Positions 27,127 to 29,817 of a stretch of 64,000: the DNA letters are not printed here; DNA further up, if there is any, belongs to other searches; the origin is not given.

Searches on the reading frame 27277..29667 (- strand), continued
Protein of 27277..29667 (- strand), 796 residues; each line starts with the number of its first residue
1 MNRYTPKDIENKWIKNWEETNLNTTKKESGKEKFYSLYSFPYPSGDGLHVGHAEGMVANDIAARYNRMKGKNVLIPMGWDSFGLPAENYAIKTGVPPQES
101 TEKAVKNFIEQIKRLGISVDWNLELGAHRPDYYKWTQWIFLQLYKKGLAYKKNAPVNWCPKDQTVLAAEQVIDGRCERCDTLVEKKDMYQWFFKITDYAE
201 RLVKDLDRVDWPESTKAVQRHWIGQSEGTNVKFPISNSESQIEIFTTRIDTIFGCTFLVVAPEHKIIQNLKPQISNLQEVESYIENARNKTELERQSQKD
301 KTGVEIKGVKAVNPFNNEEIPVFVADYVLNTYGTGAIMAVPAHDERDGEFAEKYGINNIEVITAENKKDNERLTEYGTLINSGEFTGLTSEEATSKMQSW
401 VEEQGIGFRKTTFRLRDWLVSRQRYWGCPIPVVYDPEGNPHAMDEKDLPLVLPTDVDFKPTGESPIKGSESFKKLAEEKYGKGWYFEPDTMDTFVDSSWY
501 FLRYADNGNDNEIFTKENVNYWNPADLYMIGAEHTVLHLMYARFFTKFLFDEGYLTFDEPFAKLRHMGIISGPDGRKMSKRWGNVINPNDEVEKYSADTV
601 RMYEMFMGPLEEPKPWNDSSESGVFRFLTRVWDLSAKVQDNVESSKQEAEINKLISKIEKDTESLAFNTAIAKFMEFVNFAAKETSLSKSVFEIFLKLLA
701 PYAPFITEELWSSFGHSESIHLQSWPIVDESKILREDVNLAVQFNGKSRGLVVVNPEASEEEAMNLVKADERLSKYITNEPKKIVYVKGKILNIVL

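Call 64: find_homologous_proteins(query=window:27277-29667:-, max_evalue=1e-100)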
Query window:27277-29667:- (796 aa): 8000 proteins with E <= 1e-100 among 8000 candidates; the best 120 are listed.
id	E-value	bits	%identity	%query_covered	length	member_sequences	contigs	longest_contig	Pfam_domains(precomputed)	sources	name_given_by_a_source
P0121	0.0e+0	1851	100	100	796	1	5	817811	PF09334.18,PF08264.20,PF13603.13,PF00133.29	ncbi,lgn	-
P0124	0.0e+0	1562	86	53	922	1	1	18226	PF09334.18,PF08264.20,PF13603.13,PF00133.29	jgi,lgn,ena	-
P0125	0.0e+0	1536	83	54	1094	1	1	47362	PF13673.14,PF09334.18,PF08264.20,PF13603.13,PF13302.14,PF13508.14,PF08445.17,PF00133.29,PF00583.32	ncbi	-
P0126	0.0e+0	1465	77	100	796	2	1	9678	PF09334.18,PF08264.20,PF13603.13,PF00133.29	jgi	jgi:leucyl-tRNA synthetase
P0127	0.0e+0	1461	77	100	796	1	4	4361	PF09334.18,PF08264.20,PF13603.13,PF00133.29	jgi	jgi:leucyl-tRNA synthetase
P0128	0.0e+0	1433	76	100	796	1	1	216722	PF09334.18,PF08264.20,PF13603.13,PF00133.29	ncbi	-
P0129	0.0e+0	1429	75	100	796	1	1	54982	PF09334.18,PF08264.20,PF13603.13,PF00133.29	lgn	-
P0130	0.0e+0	1421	75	100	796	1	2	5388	PF09334.18,PF08264.20,PF13603.13,PF00133.29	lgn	-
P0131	0.0e+0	1248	66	100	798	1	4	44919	PF09334.18,PF01406.26,PF08264.20,PF13603.13,PF00133.29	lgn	-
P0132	0.0e+0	1245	66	100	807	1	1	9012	PF09334.18,PF08264.20,PF13603.13,PF00133.29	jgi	jgi:leucyl-tRNA synthetase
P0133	0.0e+0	1240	66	100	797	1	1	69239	PF09334.18,PF01406.26,PF08264.20,PF13603.13,PF00133.29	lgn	-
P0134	0.0e+0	1232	-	-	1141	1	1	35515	PF13673.14,PF09334.18,PF08264.20,PF13420.14,PF13603.13,PF13302.14,PF13508.14,PF08445.17,PF00133.29,PF00293.35,PF00583.32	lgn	-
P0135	0.0e+0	1228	65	100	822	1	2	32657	PF09334.18,PF08264.20,PF13603.13,PF00133.29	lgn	-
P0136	0.0e+0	1227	64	100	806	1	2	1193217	PF09334.18,PF08264.20,PF13603.13,PF00133.29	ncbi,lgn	-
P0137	0.0e+0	1213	63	100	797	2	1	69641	PF09334.18,PF08264.20,PF13603.13,PF00133.29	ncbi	-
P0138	0.0e+0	1197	-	-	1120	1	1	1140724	PF09334.18,PF08264.20,PF14907.13,PF13603.13,PF10706.16,PF00133.29,PF00293.35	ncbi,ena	-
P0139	0.0e+0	1194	-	-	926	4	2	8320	PF09334.18,PF08264.20,PF13603.13,PF00133.29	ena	-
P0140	0.0e+0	1194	-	-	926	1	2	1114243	PF09334.18,PF08264.20,PF13603.13,PF00133.29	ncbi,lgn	-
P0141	0.0e+0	1192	-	-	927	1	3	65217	PF09334.18,PF08264.20,PF13603.13,PF00133.29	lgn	-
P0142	0.0e+0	1191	-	-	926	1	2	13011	PF09334.18,PF08264.20,PF13603.13,PF00133.29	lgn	-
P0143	0.0e+0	1190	-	-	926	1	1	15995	PF09334.18,PF08264.20,PF13603.13,PF00133.29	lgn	-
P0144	0.0e+0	1188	-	-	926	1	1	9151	PF09334.18,PF08264.20,PF13603.13,PF00133.29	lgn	-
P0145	0.0e+0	1188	64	100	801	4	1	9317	PF09334.18,PF01406.26,PF08264.20,PF13603.13,PF00133.29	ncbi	ncbi:MAG: leucine--tRNA ligase [Candidatus Dojkabacteria bacterium]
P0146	0.0e+0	1187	-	-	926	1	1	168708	PF09334.18,PF08264.20,PF13603.13,PF00133.29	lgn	-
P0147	0.0e+0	1186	-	-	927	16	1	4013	PF09334.18,PF08264.20,PF13603.13,PF00133.29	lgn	-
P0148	0.0e+0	1186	64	100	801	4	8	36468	PF09334.18,PF08264.20,PF13603.13,PF00133.29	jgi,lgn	-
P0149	0.0e+0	1178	64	100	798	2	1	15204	PF09334.18,PF08264.20,PF13603.13,PF00133.29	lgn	-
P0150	0.0e+0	1178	-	-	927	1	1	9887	PF09334.18,PF08264.20,PF13603.13,PF00133.29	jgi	jgi:leucyl-tRNA synthetase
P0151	0.0e+0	1177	62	100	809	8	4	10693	PF09334.18,PF08264.20,PF13603.13,PF00133.29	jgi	jgi:leucyl-tRNA synthetase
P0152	0.0e+0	1176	-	-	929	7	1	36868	PF09334.18,PF01406.26,PF08264.20,PF13603.13,PF00133.29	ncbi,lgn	-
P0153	0.0e+0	1176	62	100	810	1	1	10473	PF09334.18,PF08264.20,PF13603.13,PF00133.29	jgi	jgi:leucyl-tRNA synthetase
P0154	0.0e+0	1175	63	100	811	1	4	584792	PF09334.18,PF01406.26,PF08264.20,PF13603.13,PF00133.29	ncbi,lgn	-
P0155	0.0e+0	1173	63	100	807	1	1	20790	PF09334.18,PF01406.26,PF08264.20,PF13603.13,PF00133.29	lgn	-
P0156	0.0e+0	1167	63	100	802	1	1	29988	PF09334.18,PF08264.20,PF13603.13,PF00133.29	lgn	-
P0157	0.0e+0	1167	-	-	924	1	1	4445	PF09334.18,PF08264.20,PF13603.13,PF00133.29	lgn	-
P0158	0.0e+0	1166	61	100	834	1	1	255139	PF09334.18,PF08264.20,PF13603.13,PF00133.29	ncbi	-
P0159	0.0e+0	1163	-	-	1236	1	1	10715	PF13673.14,PF09334.18,PF05728.19,PF13302.14,PF08445.17,PF00133.29,PF00561.27,PF06821.20,PF00583.32,PF08264.20,PF13420.14,PF13603.13,PF12697.14,PF13508.14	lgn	-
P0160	0.0e+0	1159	63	100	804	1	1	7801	PF09334.18,PF08264.20,PF13603.13,PF00133.29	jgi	-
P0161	0.0e+0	1154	63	100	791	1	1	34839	PF09334.18,PF08264.20,PF13603.13,PF00133.29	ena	-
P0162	0.0e+0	1150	63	100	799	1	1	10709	PF09334.18,PF08264.20,PF13603.13,PF00133.29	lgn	-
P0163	0.0e+0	1142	-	-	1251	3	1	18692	PF09334.18,PF08264.20,PF14907.13,PF13603.13,PF00133.29,PF00293.35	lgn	-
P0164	0.0e+0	1141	-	-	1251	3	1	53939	PF09334.18,PF08264.20,PF14907.13,PF13603.13,PF00133.29,PF00293.35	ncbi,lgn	-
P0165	0.0e+0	1137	-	-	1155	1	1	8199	PF09334.18,PF08264.20,PF13603.13,PF00133.29,PF00561.27,PF06821.20,PF07819.20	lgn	-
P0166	0.0e+0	1136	61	100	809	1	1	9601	PF09334.18,PF08264.20,PF13603.13,PF00133.29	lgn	-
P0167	0.0e+0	1133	-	-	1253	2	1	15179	PF09334.18,PF08264.20,PF14907.13,PF13603.13,PF00133.29,PF00293.35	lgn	-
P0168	0.0e+0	1131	60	100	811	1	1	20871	PF09334.18,PF08264.20,PF13603.13,PF00133.29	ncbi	-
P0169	0.0e+0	1129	61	100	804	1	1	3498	PF09334.18,PF08264.20,PF13603.13,PF00133.29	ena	-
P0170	0.0e+0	1126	60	100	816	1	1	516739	PF09334.18,PF08264.20,PF13603.13,PF00133.29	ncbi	ncbi:MAG: leucine--tRNA ligase [Candidatus Dojkabacteria bacterium]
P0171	0.0e+0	1123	61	100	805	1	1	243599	PF09334.18,PF08264.20,PF13603.13,PF00133.29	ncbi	-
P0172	0.0e+0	1104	59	100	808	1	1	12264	PF09334.18,PF08264.20,PF13603.13,PF00133.29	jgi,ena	-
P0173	0.0e+0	1102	58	100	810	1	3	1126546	PF09334.18,PF08264.20,PF13603.13,PF00133.29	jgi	jgi:leucyl-tRNA synthetase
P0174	0.0e+0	1100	59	100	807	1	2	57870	PF09334.18,PF08264.20,PF13603.13,PF00133.29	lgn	-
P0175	0.0e+0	1099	60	100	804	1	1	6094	PF09334.18,PF08264.20,PF13603.13,PF00133.29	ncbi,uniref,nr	ncbi:leucine--tRNA ligase [Candidatus Dojkabacteria bacterium]|uniref:Leucine--tRNA ligase n=1 Tax=C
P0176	0.0e+0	1098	59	100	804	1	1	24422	PF09334.18,PF08264.20,PF13603.13,PF00133.29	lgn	-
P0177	0.0e+0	1098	58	100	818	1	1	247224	PF09334.18,PF08264.20,PF13603.13,PF00133.29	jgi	-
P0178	0.0e+0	1095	59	100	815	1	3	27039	PF09334.18,PF08264.20,PF13603.13,PF00133.29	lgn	-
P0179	0.0e+0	1094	59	100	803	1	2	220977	PF09334.18,PF08264.20,PF13603.13,PF00133.29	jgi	jgi:leucyl-tRNA synthetase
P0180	0.0e+0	1093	-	-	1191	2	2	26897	PF09334.18,PF08264.20,PF05728.19,PF13603.13,PF12697.14,PF00133.29,PF00561.27,PF00293.35,PF06821.20,PF07819.20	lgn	-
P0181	0.0e+0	1087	-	-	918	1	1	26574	PF09334.18,PF08264.20,PF13603.13,PF00133.29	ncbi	-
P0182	0.0e+0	1083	59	100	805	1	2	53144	PF09334.18,PF08264.20,PF13603.13,PF00133.29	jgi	jgi:leucyl-tRNA synthetase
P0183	0.0e+0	1079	58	100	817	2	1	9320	PF09334.18,PF08264.20,PF13603.13,PF00133.29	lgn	-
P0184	0.0e+0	1078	58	100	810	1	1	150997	PF09334.18,PF01406.26,PF08264.20,PF13603.13,PF00133.29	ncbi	-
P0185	0.0e+0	1077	58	99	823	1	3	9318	PF09334.18,PF08264.20,PF13603.13,PF00133.29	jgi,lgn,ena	-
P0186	0.0e+0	1076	-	-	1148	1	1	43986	PF09334.18,PF08264.20,PF05728.19,PF13603.13,PF00133.29,PF06821.20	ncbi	ncbi:MAG: hypothetical protein Kow0081_1790 [Candidatus Dojkabacteria bacterium]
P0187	0.0e+0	1075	58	100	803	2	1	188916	PF09334.18,PF08264.20,PF13603.13,PF00133.29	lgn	-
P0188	0.0e+0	1070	59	100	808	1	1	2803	PF09334.18,PF08264.20,PF13603.13,PF00133.29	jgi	jgi:leucyl-tRNA synthetase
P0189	0.0e+0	1070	58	100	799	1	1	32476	PF09334.18,PF08264.20,PF13603.13,PF00133.29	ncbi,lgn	-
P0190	0.0e+0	1067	-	-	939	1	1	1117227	PF09334.18,PF08264.20,PF13603.13,PF00133.29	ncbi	-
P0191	0.0e+0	1065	-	-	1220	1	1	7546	PF09334.18,PF01406.26,PF08264.20,PF05728.19,PF13603.13,PF12697.14,PF12695.14,PF00133.29,PF00561.27,PF06821.20,PF07819.20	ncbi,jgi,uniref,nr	ncbi:alpha/beta fold hydrolase [Candidatus Dojkabacteria bacterium]|uniref:Leucine--tRNA ligase n=1 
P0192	0.0e+0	1065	57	100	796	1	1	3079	PF09334.18,PF08264.20,PF13603.13,PF00133.29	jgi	jgi:leucyl-tRNA synthetase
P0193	0.0e+0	1062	-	-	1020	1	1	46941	PF09334.18,PF08264.20,PF13603.13,PF00133.29,PF06821.20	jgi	jgi:leucyl-tRNA synthetase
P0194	0.0e+0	1062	59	100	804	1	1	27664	PF09334.18,PF08264.20,PF13603.13,PF00133.29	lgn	-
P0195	0.0e+0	1057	58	99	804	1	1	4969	PF09334.18,PF08264.20,PF13603.13,PF00133.29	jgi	jgi:leucyl-tRNA synthetase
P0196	0.0e+0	1055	-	-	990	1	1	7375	PF13673.14,PF09334.18,PF08264.20,PF13603.13,PF13302.14,PF13508.14,PF08445.17,PF00133.29,PF00583.32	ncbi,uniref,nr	ncbi:leucine--tRNA ligase [Candidatus Dojkabacteria bacterium]|uniref:Leucine--tRNA ligase n=1 Tax=C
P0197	0.0e+0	1052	-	-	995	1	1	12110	PF13673.14,PF09334.18,PF08264.20,PF13603.13,PF13302.14,PF13508.14,PF08445.17,PF00133.29,PF00583.32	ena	-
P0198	0.0e+0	1051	57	100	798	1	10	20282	PF09334.18,PF08264.20,PF13603.13,PF00133.29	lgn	-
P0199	0.0e+0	1048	56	100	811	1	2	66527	PF09334.18,PF01406.26,PF08264.20,PF13603.13,PF00133.29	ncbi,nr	ncbi:MAG: leucine--tRNA ligase [Candidatus Dojkabacteria bacterium]|nr:leucine--tRNA ligase [Candida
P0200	0.0e+0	1045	-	-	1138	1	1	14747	PF09334.18,PF08264.20,PF13603.13,PF00133.29,PF00561.27,PF06821.20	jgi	jgi:leucyl-tRNA synthetase/predicted alpha/beta hydrolase family esterase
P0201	0.0e+0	1039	-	-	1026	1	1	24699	PF09334.18,PF08264.20,PF13603.13,PF00133.29,PF06821.20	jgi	-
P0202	0.0e+0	1039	56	100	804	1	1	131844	PF09334.18,PF08264.20,PF13603.13,PF00133.29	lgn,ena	-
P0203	0.0e+0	1032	57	100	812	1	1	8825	PF09334.18,PF08264.20,PF13603.13,PF00133.29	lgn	-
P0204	0.0e+0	1030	56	100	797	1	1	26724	PF09334.18,PF08264.20,PF13603.13,PF00133.29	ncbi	-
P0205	0.0e+0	1029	56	100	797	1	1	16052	PF09334.18,PF08264.20,PF13603.13,PF00133.29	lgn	-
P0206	0.0e+0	1028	56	100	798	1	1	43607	PF09334.18,PF08264.20,PF13603.13,PF00133.29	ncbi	-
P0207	0.0e+0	1028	57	100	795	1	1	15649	PF09334.18,PF08264.20,PF13603.13,PF00133.29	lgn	-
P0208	0.0e+0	1028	55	100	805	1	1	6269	PF09334.18,PF08264.20,PF13603.13,PF00133.29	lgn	-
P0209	0.0e+0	1028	-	-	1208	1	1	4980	PF09334.18,PF08264.20,PF13603.13,PF00133.29,PF00561.27,PF06821.20,PF01725.22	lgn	-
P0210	0.0e+0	1027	56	100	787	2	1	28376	PF09334.18,PF08264.20,PF13603.13,PF00133.29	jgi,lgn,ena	-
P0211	0.0e+0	1024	55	100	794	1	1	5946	PF09334.18,PF08264.20,PF13603.13,PF00133.29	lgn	-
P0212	0.0e+0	1023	55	100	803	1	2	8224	PF09334.18,PF08264.20,PF13603.13,PF00133.29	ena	-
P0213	0.0e+0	1023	-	-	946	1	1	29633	PF09334.18,PF08264.20,PF13603.13,PF00133.29,PF00293.35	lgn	-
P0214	0.0e+0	1022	-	-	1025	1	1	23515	PF09334.18,PF08264.20,PF13603.13,PF00133.29,PF06821.20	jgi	jgi:leucyl-tRNA synthetase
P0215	0.0e+0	1018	55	100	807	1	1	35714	PF09334.18,PF08264.20,PF13603.13,PF00133.29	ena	-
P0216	0.0e+0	1018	-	-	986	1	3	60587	PF13673.14,PF09334.18,PF08264.20,PF13420.14,PF13603.13,PF13302.14,PF13508.14,PF00133.29,PF00583.32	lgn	-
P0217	0.0e+0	1017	-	-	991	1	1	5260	PF09334.18,PF08264.20,PF13603.13,PF12697.14,PF00133.29,PF00561.27,PF06821.20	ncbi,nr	ncbi:leucine--tRNA ligase, partial [Candidatus Dojkabacteria bacterium]|nr:leucine--tRNA ligase [Can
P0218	0.0e+0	1017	57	100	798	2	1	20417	PF09334.18,PF01406.26,PF08264.20,PF13603.13,PF00133.29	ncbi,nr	ncbi:MAG: leucine--tRNA ligase [Candidatus Yanofskybacteria bacterium]|nr:leucine--tRNA ligase [Cand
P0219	0.0e+0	1014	57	100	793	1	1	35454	PF09334.18,PF01406.26,PF08264.20,PF13603.13,PF00133.29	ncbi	-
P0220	2.7e-298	1010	-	-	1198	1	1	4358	PF09334.18,PF08264.20,PF13603.13,PF12697.14,PF00133.29,PF00561.27,PF00293.35,PF07819.20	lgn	-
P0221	5.4e-298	1009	-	-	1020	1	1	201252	PF09334.18,PF08264.20,PF13603.13,PF00133.29,PF01725.22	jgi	jgi:leucyl-tRNA synthetase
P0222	1.5e-297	1007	56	100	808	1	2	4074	PF09334.18,PF08264.20,PF13603.13,PF00133.29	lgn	-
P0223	1.6e-297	1007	-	-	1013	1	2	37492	PF00756.27,PF09334.18,PF08264.20,PF13603.13,PF12697.14,PF00133.29,PF00561.27,PF06821.20,PF12146.16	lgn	-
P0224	2.6e-297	1006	-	-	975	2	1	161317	PF09334.18,PF08264.20,PF13603.13,PF00133.29,PF06821.20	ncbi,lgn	-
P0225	4.9e-297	1006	55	100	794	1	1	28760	PF09334.18,PF08264.20,PF13603.13,PF00133.29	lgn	-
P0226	8.7e-297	1005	55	100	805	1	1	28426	PF09334.18,PF08264.20,PF13603.13,PF00133.29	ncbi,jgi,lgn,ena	ncbi:MAG: leucine--tRNA ligase [bacterium]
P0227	9.7e-297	1005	56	100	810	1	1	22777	PF09334.18,PF08264.20,PF13603.13,PF00133.29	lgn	-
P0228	2.0e-296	1003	-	-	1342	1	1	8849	PF09334.18,PF01406.26,PF08264.20,PF14907.13,PF13603.13,PF00133.29,PF00561.27,PF00293.35,PF06821.20,PF12146.16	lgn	-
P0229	3.2e-295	1000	-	-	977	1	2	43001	PF09334.18,PF08264.20,PF13603.13,PF00133.29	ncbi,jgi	jgi:leucyl-tRNA synthetase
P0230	3.7e-295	999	-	-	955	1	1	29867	PF09334.18,PF08264.20,PF13603.13,PF00133.29,PF00293.35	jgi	jgi:leucyl-tRNA synthetase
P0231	3.5e-294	996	54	99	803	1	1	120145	PF09334.18,PF08264.20,PF13603.13,PF00133.29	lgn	-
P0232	5.5e-294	995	55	100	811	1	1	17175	PF09334.18,PF08264.20,PF13603.13,PF00133.29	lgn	-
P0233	6.0e-294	995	55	100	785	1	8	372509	PF09334.18,PF08264.20,PF13603.13,PF00133.29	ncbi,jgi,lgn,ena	-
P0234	6.1e-294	995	-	-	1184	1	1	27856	PF09334.18,PF01406.26,PF08264.20,PF13603.13,PF00133.29,PF00293.35,PF01725.22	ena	-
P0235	6.4e-294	995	54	100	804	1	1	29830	PF09334.18,PF08264.20,PF13603.13,PF00133.29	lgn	-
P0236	8.1e-294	995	-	-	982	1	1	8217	PF13673.14,PF09334.18,PF08264.20,PF13420.14,PF13603.13,PF13302.14,PF13508.14,PF08445.17,PF00133.29,PF00583.32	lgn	-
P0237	2.2e-293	993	-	-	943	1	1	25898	PF09334.18,PF01406.26,PF08264.20,PF13603.13,PF00133.29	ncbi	-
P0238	4.0e-292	989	54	100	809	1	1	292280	PF09334.18,PF08264.20,PF13603.13,PF00133.29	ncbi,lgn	-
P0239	4.6e-292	989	55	100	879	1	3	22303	PF09334.18,PF08264.20,PF13603.13,PF00133.29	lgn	-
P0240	6.8e-292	989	54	100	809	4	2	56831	PF09334.18,PF08264.20,PF13603.13,PF00133.29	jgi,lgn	jgi:leucyl-tRNA synthetase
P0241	7.7e-292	988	57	97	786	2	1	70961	PF09334.18,PF08264.20,PF13603.13,PF00133.29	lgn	-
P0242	1.4e-290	984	56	100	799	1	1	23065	PF09334.18,PF01406.26,PF08264.20,PF13603.13,PF00133.29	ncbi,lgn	ncbi:MAG: leucine--tRNA ligase [Patescibacteria group bacterium]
